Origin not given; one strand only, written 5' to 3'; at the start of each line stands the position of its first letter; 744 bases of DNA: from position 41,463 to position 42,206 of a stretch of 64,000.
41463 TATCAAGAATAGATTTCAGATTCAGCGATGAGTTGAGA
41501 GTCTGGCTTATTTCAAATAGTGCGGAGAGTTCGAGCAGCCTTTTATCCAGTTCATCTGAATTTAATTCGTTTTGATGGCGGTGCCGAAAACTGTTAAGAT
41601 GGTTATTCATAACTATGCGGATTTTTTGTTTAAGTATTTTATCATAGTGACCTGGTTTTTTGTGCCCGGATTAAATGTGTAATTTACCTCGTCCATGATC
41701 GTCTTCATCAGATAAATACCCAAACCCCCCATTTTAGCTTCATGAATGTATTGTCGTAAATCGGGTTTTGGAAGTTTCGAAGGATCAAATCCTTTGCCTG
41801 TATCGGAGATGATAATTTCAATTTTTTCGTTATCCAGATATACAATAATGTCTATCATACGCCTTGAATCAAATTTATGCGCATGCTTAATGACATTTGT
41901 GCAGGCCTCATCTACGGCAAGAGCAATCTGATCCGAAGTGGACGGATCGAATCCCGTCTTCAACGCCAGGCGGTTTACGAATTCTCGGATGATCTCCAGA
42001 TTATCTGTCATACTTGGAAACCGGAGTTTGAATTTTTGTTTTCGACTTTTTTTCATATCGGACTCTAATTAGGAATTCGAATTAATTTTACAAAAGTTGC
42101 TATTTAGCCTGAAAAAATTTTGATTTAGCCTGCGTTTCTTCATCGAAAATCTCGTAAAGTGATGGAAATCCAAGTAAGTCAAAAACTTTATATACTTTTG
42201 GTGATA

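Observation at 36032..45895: Partner-switching cluster with no sigma factor: three different GAF-PP2C input phosphatases converge on a single STAS/RsbW pair, with a REC-GAF-GGDEF gene at the end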

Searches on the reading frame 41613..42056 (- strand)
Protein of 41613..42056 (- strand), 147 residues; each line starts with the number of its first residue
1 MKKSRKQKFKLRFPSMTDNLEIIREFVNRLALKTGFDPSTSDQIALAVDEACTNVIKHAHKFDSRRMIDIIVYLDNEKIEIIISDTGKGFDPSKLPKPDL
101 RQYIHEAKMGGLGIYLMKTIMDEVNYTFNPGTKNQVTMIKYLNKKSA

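Call 3: search_protein_families(library=pfam, proteins=[window:41613-42056:-], max_evalue=0.01)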
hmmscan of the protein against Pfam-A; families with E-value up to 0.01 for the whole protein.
window:41613-42056:- (147 aa): 2 families
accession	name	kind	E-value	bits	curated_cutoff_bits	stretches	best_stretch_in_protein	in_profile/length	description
PF13581.12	HATPase_c_2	-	1.5e-30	106.3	27.4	1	13-140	1-127/127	Histidine kinase-like ATPase domain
PF02518.31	HATPase_c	-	1.1e-09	39.2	26.4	1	41-132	3-101/111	Histidine kinase-, DNA gyrase B-, and HSP90-like ATPase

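Call 8: find_encoding_contigs(protein=window:41613-42056:-, flank=10000, max_places=6)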
Protein window:41613-42056:- (147 aa): no gene with exactly this product is on record in the collection.

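Call 9: find_homologous_proteins(query=window:41613-42056:-, max_evalue=0.00001)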
Query window:41613-42056:- (147 aa): 849 proteins with E <= 0.00001 among 855 candidates; the best 120 are listed.
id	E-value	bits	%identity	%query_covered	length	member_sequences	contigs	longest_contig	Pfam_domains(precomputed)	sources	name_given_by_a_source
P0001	2.4e-88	311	97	100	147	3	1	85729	PF13581.13,PF02518.32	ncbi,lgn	ncbi:MAG: ATP-binding protein [Calditrichaceae bacterium]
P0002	6.5e-88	310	96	100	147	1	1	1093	PF13581.13,PF02518.32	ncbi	-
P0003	2.2e-73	263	79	100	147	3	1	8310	PF13581.13,PF02518.32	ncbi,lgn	-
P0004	1.9e-70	253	77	100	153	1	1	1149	PF13581.13,PF02518.32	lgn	-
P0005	1.7e-69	250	75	99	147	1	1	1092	PF13581.13,PF02518.32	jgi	-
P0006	4.8e-69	248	76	100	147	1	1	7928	PF13581.13,PF02518.32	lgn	-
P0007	5.2e-68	245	74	100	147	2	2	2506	PF13581.13,PF02518.32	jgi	-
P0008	3.9e-65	236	72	97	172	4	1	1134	PF13581.13,PF02518.32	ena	-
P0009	9.2e-65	235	71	98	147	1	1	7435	PF13581.13,PF02518.32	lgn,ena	-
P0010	1.2e-64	234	71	100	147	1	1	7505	PF13581.13,PF02518.32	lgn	-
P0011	2.3e-64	233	69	100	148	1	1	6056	PF13581.13,PF02518.32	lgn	-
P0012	3.2e-64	233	71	99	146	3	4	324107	PF13581.13,PF02518.32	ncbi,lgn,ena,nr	ncbi:MAG: ATP-binding protein [Calditrichae bacterium]|nr:ATP-binding protein [Calditrichota bacteri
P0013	1.0e-63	231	71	100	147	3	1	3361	PF13581.13,PF02518.32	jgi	-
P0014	1.7e-63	230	70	100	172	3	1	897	PF13581.13,PF02518.32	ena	-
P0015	3.8e-63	229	70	100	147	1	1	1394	PF13581.13,PF02518.32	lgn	-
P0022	1.2e-62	228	70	97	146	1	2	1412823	PF13581.13,PF02518.32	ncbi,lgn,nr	ncbi:MAG: ATP-binding protein [Calditrichaeota bacterium]|nr:MAG: ATP-binding protein [Calditrichota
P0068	1.2e-54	202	62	100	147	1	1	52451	PF13581.13,PF02518.32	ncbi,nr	ncbi:MAG: ATP-binding protein [Caldithrix sp.]|nr:ATP-binding protein [Caldithrix sp.]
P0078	1.5e-53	198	57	99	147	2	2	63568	PF13581.13,PF02518.32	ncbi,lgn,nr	ncbi:MAG: ATP-binding protein [Calditrichaceae bacterium]|nr:ATP-binding protein [Calditrichaceae ba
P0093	6.2e-52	193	60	96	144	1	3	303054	PF13581.13,PF02518.32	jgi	jgi:serine/threonine-protein kinase RsbW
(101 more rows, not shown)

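Call 11: find_encoding_contigs(protein=P0022, flank=10000, max_places=2)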
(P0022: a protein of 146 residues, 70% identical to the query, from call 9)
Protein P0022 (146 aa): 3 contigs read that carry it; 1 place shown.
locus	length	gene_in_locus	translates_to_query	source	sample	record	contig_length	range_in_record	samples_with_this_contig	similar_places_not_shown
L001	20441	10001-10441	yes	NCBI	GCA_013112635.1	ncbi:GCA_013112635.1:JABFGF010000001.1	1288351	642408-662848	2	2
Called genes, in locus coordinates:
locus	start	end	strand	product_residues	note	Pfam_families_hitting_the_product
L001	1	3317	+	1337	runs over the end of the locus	PF08126:Propeptide_C25 (weak), PF01364:Peptidase_C25, PF18962:Por_Secre_tail (faint), PF13860:FlgD_ig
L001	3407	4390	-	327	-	PF20030:bpMoxR, PF00004:AAA (weak), PF07726:AAA_3, PF07728:AAA_5, PF17863:AAA_lid_2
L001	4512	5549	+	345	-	PF21016:RlmN_N, PF04055:Radical_SAM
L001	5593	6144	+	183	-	PF00406:ADK, PF13207:AAA_17, PF13671:AAA_33 (weak), PF17213:Hydin_ADK (faint)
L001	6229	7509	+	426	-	-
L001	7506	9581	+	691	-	PF01590:GAF, PF13185:GAF_2, PF13492:GAF_3 (weak), PF07228:SpoIIE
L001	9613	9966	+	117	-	PF01740:STAS, PF13466:STAS_2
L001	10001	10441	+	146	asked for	PF13581:HATPase_c_2, PF02518:HATPase_c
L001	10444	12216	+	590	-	PF13492:GAF_3 (faint), PF13185:GAF_2 (faint), PF07228:SpoIIE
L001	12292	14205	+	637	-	PF01590:GAF, PF13185:GAF_2, PF13492:GAF_3 (weak), PF07228:SpoIIE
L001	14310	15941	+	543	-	PF00072:Response_reg, PF00990:GGDEF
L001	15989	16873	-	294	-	PF03279:Lip_A_acyltrans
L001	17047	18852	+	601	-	PF13623:SurA_N_2, PF13624:SurA_N_3, PF13145:Rotamase_2, PF13616:Rotamase_3, PF00639:Rotamase, PF13145:Rotamase_2 (weak)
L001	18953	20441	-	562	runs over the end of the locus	PF00800:PDT, PF01842:ACT (weak), PF00793:DAHP_synth_1, PF03102:NeuB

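Call 12: find_encoding_contigs(protein=P0012, flank=10000, max_places=2)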
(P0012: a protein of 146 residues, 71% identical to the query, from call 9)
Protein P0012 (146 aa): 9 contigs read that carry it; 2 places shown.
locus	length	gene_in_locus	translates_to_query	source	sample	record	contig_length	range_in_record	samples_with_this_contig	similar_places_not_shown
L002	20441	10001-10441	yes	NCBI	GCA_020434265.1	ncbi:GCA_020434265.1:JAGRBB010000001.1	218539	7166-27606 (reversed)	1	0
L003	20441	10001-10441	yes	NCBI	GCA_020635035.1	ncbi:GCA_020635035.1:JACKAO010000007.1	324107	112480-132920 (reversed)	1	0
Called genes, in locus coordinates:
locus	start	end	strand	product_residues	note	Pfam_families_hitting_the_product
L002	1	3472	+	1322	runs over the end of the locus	PF08126:Propeptide_C25, PF01364:Peptidase_C25, PF13860:FlgD_ig, PF18962:Por_Secre_tail (faint)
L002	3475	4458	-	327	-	PF20030:bpMoxR, PF00004:AAA (weak), PF07726:AAA_3, PF07728:AAA_5, PF17863:AAA_lid_2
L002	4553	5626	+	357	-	PF21016:RlmN_N, PF04055:Radical_SAM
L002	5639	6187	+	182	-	PF00406:ADK, PF13207:AAA_17, PF13671:AAA_33 (weak), PF17213:Hydin_ADK (faint)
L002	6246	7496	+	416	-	-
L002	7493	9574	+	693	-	PF01590:GAF, PF13185:GAF_2, PF13492:GAF_3 (weak), PF07228:SpoIIE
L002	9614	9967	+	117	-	PF01740:STAS, PF13466:STAS_2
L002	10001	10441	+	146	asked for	PF13581:HATPase_c_2, PF02518:HATPase_c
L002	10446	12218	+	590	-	PF13492:GAF_3 (faint), PF01590:GAF (faint), PF13185:GAF_2 (faint), PF07228:SpoIIE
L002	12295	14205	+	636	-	PF01590:GAF, PF13185:GAF_2, PF13492:GAF_3, PF07228:SpoIIE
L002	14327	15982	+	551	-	PF00072:Response_reg, PF00990:GGDEF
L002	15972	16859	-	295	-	PF03279:Lip_A_acyltrans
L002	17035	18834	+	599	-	PF13623:SurA_N_2, PF13624:SurA_N_3, PF13145:Rotamase_2, PF13616:Rotamase_3, PF00639:Rotamase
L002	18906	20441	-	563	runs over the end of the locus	PF00800:PDT, PF01842:ACT (weak), PF00793:DAHP_synth_1, PF03102:NeuB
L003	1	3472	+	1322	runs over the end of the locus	PF08126:Propeptide_C25, PF01364:Peptidase_C25, PF13860:FlgD_ig, PF18962:Por_Secre_tail (faint)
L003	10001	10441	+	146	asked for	PF13581:HATPase_c_2, PF02518:HATPase_c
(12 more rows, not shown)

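Call 13: find_encoding_contigs(protein=P0078, flank=10000, max_places=1)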
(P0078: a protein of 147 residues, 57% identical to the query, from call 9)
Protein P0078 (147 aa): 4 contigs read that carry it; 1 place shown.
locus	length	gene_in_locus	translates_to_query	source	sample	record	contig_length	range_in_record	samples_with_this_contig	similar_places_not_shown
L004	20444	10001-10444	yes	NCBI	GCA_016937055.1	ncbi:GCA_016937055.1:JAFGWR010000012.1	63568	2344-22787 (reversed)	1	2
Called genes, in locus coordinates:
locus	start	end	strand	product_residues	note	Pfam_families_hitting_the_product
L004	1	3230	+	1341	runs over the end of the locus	PF08126:Propeptide_C25, PF13860:FlgD_ig (faint), PF01364:Peptidase_C25, PF18962:Por_Secre_tail (faint)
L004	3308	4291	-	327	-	PF00493:MCM (faint), PF20030:bpMoxR, PF00004:AAA (weak), PF07726:AAA_3, PF07728:AAA_5, PF17863:AAA_lid_2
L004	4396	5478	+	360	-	PF21016:RlmN_N, PF04055:Radical_SAM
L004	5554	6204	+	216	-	PF00406:ADK, PF13207:AAA_17, PF05191:ADK_lid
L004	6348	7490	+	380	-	-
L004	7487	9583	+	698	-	PF01590:GAF, PF13185:GAF_2, PF07228:SpoIIE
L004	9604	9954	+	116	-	PF01740:STAS, PF13466:STAS_2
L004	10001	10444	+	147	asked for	PF13581:HATPase_c_2, PF02518:HATPase_c (weak)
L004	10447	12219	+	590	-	PF13492:GAF_3 (faint), PF07228:SpoIIE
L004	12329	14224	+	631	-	PF01590:GAF, PF13185:GAF_2, PF13492:GAF_3 (weak), PF07228:SpoIIE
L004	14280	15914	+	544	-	PF00072:Response_reg, PF00990:GGDEF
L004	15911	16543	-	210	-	PF14681:UPRTase, PF00156:Pribosyltran (weak)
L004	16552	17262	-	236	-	PF01553:Acyltransferase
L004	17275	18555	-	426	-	PF02403:Seryl_tRNA_N, PF00587:tRNA-synt_2b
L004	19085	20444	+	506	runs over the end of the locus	PF01943:Polysacc_synt, PF01554:MatE (weak), PF13440:Polysacc_synt_3, PF01554:MatE (weak)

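Call 14: find_encoding_contigs(protein=P0068, flank=10000, max_places=1)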
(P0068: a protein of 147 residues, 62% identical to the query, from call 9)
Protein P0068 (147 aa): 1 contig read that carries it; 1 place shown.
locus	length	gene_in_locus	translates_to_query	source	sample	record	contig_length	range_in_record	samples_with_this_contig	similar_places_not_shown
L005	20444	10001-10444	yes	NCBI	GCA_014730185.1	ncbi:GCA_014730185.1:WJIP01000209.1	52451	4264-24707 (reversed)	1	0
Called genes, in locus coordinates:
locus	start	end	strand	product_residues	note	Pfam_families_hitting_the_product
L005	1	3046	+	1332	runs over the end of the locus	PF08126:Propeptide_C25, PF13860:FlgD_ig (faint), PF01364:Peptidase_C25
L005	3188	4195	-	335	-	PF20030:bpMoxR, PF07726:AAA_3, PF07728:AAA_5, PF17863:AAA_lid_2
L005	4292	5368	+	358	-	PF21016:RlmN_N (faint), PF04055:Radical_SAM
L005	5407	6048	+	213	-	PF00406:ADK, PF13207:AAA_17, PF17213:Hydin_ADK (faint), PF05191:ADK_lid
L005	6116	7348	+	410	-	-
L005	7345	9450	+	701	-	PF01590:GAF, PF13185:GAF_2, PF13492:GAF_3 (weak), PF07228:SpoIIE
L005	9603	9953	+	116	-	PF01740:STAS, PF13466:STAS_2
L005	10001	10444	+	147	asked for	PF13581:HATPase_c_2, PF02518:HATPase_c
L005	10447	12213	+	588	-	PF01590:GAF (faint), PF13185:GAF_2 (faint), PF13492:GAF_3 (faint), PF07228:SpoIIE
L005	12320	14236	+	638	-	PF01590:GAF, PF13185:GAF_2, PF13492:GAF_3, PF07228:SpoIIE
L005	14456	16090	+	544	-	PF00072:Response_reg, PF00990:GGDEF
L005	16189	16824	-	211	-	PF14681:UPRTase, PF00156:Pribosyltran (weak)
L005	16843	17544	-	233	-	PF01553:Acyltransferase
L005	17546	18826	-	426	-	PF02403:Seryl_tRNA_N, PF00587:tRNA-synt_2b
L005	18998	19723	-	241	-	PF05013:FGase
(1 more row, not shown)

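Call 15: find_encoding_contigs(protein=P0093, flank=10000, max_places=1)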
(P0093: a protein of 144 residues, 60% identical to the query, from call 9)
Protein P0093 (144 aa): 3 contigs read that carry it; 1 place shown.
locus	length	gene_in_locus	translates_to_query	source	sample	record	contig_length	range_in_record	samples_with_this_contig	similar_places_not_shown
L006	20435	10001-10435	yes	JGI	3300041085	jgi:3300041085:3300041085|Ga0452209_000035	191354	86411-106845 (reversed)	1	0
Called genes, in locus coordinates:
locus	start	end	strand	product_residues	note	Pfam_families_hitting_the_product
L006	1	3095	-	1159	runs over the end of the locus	PF07504:FTP (faint), PF20773:InhA-like_MAM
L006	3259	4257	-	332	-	PF20030:bpMoxR, PF00004:AAA (weak), PF07726:AAA_3, PF07728:AAA_5, PF17863:AAA_lid_2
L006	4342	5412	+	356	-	PF21016:RlmN_N, PF04055:Radical_SAM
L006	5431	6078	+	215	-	PF00406:ADK, PF13207:AAA_17, PF17213:Hydin_ADK (faint), PF05191:ADK_lid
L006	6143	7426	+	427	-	-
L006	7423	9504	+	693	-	PF01590:GAF, PF13185:GAF_2, PF13492:GAF_3 (weak), PF07228:SpoIIE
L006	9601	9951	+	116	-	PF01740:STAS, PF13466:STAS_2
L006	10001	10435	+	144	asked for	PF13581:HATPase_c_2, PF02518:HATPase_c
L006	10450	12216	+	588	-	PF01590:GAF (faint), PF13185:GAF_2 (faint), PF13492:GAF_3 (faint), PF07228:SpoIIE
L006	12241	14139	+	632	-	PF01590:GAF, PF13185:GAF_2, PF13492:GAF_3, PF07228:SpoIIE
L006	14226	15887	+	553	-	PF00072:Response_reg, PF00990:GGDEF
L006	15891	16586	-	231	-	PF01553:Acyltransferase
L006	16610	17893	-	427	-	PF02403:Seryl_tRNA_N, PF00587:tRNA-synt_2b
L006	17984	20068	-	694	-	PF00535:Glycos_transf_2, PF10111:Glyco_tranf_2_2 (faint), PF13641:Glyco_tranf_2_3, PF13632:Glyco_trans_2_3 (faint), PF13727:CoA_binding_3, PF02397:Bac_transf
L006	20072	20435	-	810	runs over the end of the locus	PF00953:Glycos_transf_4, PF13727:CoA_binding_3, PF02397:Bac_transf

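Call 20: find_related_loci(query=A1, collection=genome_contigs, flank=10000)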
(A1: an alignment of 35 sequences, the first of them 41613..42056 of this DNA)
Query A1 (147 aa) in genome_contigs; peptide patterns used: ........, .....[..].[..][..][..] (x = any residue, [..] = any of these).
600 stretches matched a pattern (row limit reached: there are more); 597 encode a relative of the query (tblastn E <= 1e-3); the best 80 are kept; 80 distinct loci.
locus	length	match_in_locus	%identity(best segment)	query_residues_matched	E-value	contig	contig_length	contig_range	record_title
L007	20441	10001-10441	71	1-146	2e-68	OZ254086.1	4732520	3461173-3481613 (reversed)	MAG: Calditrichales bacterium isolate 9af047bb-fff5-47c5-8bde-b903f089fbd6 genome assembly, chromosome: 1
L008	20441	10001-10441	66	1-147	6e-68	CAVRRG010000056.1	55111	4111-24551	MAG: Calditrichota bacterium isolate MFD03551.bin.2.35 genome assembly, contig: contig_75968, whole genome shotgun seque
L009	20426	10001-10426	66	1-142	1e-65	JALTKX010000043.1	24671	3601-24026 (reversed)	MAG: Calditrichia bacterium isolate S139_maxbin2_scaf2bin.257 S139_NODE_1398_length_24671_cov_11.438030, whole genome sh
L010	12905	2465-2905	64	1-147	4e-65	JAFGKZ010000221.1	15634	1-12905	MAG: Calditrichaceae bacterium isolate Zod_Metabat.370 k87_10821125, whole genome shotgun sequence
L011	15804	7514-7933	64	8-147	9e-64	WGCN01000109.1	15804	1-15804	MAG: Calditrichales bacterium isolate S144_8_esom k151_302926, whole genome shotgun sequence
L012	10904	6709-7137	61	4-146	1e-60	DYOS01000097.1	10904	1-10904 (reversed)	MAG TPA_asm: Caldithrix sp. isolate SulCav_GS09_5_48_20 SulCav_GS09_5_9857_length_10904_cov_11_634805, whole genome shot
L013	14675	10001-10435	57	2-146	3e-60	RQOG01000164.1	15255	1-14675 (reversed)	MAG: Calditrichaeota bacterium isolate Zgenome_0002 k87_6937675, whole genome shotgun sequence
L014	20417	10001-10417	63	5-143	6e-57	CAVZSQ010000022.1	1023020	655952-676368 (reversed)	MAG: Calditrichia bacterium isolate MFD00709.bin.1.19 genome assembly, contig: contig_7554, whole genome shotgun sequenc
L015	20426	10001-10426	58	1-142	1e-55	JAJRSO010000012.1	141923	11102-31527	MAG: Calditrichota bacterium isolate Dive96_bin1.111 k141_909172, whole genome shotgun sequence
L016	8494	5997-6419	55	3-143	5e-54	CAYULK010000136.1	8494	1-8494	MAG TPA_asm: uncultured Calditrichota bacterium isolate SRP128015_co2_49 genome assembly, contig: NODE_6959_length_8494_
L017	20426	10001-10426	56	6-147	2e-53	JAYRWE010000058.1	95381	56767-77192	MAG: bacterium isolate NJ_NJASGE3bin.37 k141_682310, whole genome shotgun sequence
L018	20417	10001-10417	56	6-142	7e-52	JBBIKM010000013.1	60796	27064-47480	MAG: bacterium isolate BQS170218_bin_186 NODE_230_length_60796_cov_5.234553, whole genome shotgun sequence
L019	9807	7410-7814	55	7-141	4e-50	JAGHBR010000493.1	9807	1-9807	MAG: Caldisericaceae bacterium isolate AUK261 PB_MBMC_215_c_000000000085, whole genome shotgun sequence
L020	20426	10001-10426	55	6-146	3e-50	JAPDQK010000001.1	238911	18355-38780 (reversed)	MAG: Candidatus Zhuqueibacter pondensis isolate JZ4_201709_bins_45 JZ-4_201709_bins_45_scaffold_1, whole genome shotgun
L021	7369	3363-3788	54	6-147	3e-50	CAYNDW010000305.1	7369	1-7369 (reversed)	MAG TPA_asm: uncultured Cytophagia bacterium isolate binchicken_co248_448 genome assembly, contig: NODE_15926_length_736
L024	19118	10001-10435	54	6-146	3e-49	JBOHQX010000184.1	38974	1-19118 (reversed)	MAG: bacterium isolate M3-S_metawrap_bin.56 k127_3764952, whole genome shotgun sequence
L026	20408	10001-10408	55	8-142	1e-48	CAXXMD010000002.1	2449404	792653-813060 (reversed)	MAG: bacterium isolate 34b47f7c-149a-4d63-8646-7cec6dbf5787 genome assembly, contig: contig_2, whole genome shotgun sequ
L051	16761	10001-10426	46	1-142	3e-41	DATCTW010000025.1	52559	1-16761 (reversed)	MAG TPA_asm: Ignavibacteria bacterium isolate SMAG_U7341 k141_27623, whole genome shotgun sequence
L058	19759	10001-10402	48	10-143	6e-40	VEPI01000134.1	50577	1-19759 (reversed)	MAG: Melioribacter sp. isolate MnB_16 Mn-Melioribacter-1_171, whole genome shotgun sequence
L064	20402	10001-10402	49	11-144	2e-39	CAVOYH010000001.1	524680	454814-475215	MAG: uncultured Bacteroidetes bacterium isolate MFD09964.bin.2.229 genome assembly, contig: contig_16887, whole genome s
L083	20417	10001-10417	44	5-143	1e-38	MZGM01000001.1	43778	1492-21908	MAG: candidate division KSB1 bacterium 4484_219 ex4484_219_scaffold_622, whole genome shotgun sequence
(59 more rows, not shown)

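Call 27: search_protein_families(library=pfam, proteins=[L058:2381-3616:-, L058:3690-4958:-, L058:5040-5378:-, L058:5612-6211:+, L058:6215-7507:+, L058:7554-9596:+, L058:12090-14645:+, L058:14675-16459:+, L058:1528-2022:-, L064:6124-7473:+], max_evalue=0.01)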
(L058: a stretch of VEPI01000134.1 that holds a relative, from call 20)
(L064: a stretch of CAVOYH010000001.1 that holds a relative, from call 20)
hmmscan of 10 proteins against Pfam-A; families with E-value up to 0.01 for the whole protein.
L058:2381-3616:- (411 aa): 5 families
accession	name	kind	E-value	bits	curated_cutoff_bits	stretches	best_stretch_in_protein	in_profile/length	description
PF02518.31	HATPase_c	-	3.5e-19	69.7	26.4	1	305-405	7-108/111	Histidine kinase-, DNA gyrase B-, and HSP90-like ATPase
PF13589.12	HATPase_c_3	-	4.1e-05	24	25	1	304-365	3-62/137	Histidine kinase-, DNA gyrase B-, and HSP90-like ATPase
PF00512.31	HisKA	-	0.00013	22.3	26.9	1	200-252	9-63/66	His Kinase A (phospho-acceptor) domain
PF14501.12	HATPase_c_5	-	0.00027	21.2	22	1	307-388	9-87/102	GHKL domain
PF19064.5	DUF5760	-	0.0052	17.4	27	0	301-337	6-42/86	Family of unknown function (DUF5760)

L058:3690-4958:- (422 aa): 1 family
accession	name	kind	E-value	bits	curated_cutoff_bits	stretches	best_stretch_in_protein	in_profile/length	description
PF00709.27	Adenylsucc_synt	-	5.2e-187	622.1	27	1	5-420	1-416/416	Adenylosuccinate synthetase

L058:5040-5378:- (112 aa): 3 families
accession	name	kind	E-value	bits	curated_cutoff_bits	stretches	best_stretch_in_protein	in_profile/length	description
PF01740.26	STAS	-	3.1e-13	49.9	22.6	1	5-107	4-106/106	STAS domain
PF13466.11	STAS_2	-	2.5e-07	31.2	29.2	1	24-90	10-75/80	STAS domain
PF14213.11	DUF4325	-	0.0068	16.5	23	0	25-57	1-32/64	STAS-like domain of unknown function (DUF4325)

L058:5612-6211:+ (199 aa): 3 families
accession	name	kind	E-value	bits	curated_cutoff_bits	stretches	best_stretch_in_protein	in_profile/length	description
PF08281.18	Sigma70_r4_2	-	1e-18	67.1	25.7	1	136-186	4-54/54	Sigma-70, region 4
PF04542.20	Sigma70_r2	-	3.1e-14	52.9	24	1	40-106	1-69/71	Sigma-70 region 2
PF04545.22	Sigma70_r4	-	8.9e-11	41.6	24.1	1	139-187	1-49/50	Sigma-70, region 4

L058:6215-7507:+ (430 aa): 0 families

L058:7554-9596:+ (680 aa): 4 families
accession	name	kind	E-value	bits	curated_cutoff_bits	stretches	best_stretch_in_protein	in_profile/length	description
PF07228.17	SpoIIE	-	4.3e-40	138.2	25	1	486-676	4-191/192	Stage II sporulation protein E (SpoIIE)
PF13185.12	GAF_2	-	5.5e-05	23.8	28.6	1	364-421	74-136/136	GAF domain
PF01590.32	GAF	-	8.5e-05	23.5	22.4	1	295-420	3-133/133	GAF domain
PF13492.12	GAF_3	-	0.0057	17.5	27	0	374-422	81-129/129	GAF domain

L058:12090-14645:+ (851 aa): 3 families
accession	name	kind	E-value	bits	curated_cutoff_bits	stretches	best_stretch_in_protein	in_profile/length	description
PF07228.17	SpoIIE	-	5.2e-40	137.9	25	1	658-850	2-191/192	Stage II sporulation protein E (SpoIIE)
PF13492.12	GAF_3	-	3e-07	31.4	27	1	463-596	7-129/129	GAF domain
PF17820.7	PDZ_6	-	9.4e-05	22.5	27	1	62-89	3-30/54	PDZ domain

L058:14675-16459:+ (594 aa): 2 families
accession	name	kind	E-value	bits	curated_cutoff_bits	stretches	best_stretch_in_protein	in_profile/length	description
PF00654.25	Voltage_CLC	-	2.6e-79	267.3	24.8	1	77-430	2-345/346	Voltage gated chloride channel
PF00571.33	CBS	-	1.2e-17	64.4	24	2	464-519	1-56/57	CBS domain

L058:1528-2022:- (164 aa): 4 families
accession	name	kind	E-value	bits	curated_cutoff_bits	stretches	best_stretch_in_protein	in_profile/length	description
PF00383.29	dCMP_cyt_deam_1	-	4.5e-26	91.2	25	1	10-121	2-101/102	Cytidine and deoxycytidylate deaminase zinc-binding region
PF14437.12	MafB19-deam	-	2.2e-17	63.7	27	1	10-153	2-126/142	MafB19-like deaminase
PF18771.7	APOBEC3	-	0.0019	18.8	27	1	73-112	30-72/137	APOBEC3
PF18750.7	SNAD4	-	0.0041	17.6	27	1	71-111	29-72/130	Secreted Novel AID/APOBEC-like Deaminase 4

L064:6124-7473:+ (449 aa): 1 family
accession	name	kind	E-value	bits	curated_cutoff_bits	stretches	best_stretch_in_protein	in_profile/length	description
PF01554.23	MatE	-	6e-48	163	24.9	2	19-181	1-161/161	MatE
